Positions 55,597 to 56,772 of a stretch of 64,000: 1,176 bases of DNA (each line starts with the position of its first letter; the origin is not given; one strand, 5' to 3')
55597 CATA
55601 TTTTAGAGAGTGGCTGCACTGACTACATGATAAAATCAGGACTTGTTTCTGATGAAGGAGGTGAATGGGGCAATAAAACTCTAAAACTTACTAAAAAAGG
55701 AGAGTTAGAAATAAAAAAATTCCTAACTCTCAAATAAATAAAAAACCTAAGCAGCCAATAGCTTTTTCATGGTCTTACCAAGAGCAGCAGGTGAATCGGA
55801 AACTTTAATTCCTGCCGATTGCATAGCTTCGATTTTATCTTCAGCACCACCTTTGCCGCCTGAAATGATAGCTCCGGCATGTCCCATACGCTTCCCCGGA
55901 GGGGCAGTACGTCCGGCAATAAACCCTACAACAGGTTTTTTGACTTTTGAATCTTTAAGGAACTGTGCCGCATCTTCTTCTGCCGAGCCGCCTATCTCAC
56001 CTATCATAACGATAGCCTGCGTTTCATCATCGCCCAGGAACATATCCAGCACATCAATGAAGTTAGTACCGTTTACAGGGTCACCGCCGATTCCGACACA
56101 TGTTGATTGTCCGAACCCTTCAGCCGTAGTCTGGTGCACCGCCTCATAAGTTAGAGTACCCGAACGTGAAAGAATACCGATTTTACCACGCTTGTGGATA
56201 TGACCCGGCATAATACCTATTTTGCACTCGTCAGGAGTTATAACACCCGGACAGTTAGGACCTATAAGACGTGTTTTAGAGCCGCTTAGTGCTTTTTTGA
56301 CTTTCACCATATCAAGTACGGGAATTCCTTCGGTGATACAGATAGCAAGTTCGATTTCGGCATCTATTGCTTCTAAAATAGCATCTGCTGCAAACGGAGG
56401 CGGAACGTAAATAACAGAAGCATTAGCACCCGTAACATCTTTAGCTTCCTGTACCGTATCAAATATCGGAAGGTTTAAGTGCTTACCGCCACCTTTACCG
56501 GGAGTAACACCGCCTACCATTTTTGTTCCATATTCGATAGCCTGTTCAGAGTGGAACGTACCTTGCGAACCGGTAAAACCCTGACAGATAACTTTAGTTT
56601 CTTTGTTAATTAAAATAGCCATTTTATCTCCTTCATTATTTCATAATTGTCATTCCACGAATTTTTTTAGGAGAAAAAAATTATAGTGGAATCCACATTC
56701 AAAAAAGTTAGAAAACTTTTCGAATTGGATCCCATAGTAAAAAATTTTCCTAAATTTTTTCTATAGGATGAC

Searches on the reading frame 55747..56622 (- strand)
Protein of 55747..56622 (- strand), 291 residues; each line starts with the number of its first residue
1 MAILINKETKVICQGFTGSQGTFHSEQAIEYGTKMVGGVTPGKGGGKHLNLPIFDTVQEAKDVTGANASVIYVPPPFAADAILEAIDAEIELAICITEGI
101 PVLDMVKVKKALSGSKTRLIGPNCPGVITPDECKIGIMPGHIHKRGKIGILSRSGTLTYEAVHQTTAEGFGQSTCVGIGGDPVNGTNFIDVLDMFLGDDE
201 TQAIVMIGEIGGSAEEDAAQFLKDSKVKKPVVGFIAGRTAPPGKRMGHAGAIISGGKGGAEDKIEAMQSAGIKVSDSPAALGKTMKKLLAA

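Call 32: search_protein_families(library=pfam, proteins=[window:55747-56622:-], max_evalue=0.01)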
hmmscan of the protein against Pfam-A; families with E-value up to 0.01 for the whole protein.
window:55747-56622:- (291 aa): 3 families
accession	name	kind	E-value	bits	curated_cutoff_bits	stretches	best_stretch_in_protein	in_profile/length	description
PF02629.25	CoA_binding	-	1.3e-31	109.7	22.3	1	6-99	1-97/97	CoA binding domain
PF00549.24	Ligase_CoA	-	4.9e-27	95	24.5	1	151-271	1-126/128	CoA-ligase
PF13607.11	Succ_CoA_lig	-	4.5e-10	39.8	27.4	1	145-251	1-105/138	Succinyl-CoA ligase like flavodoxin domain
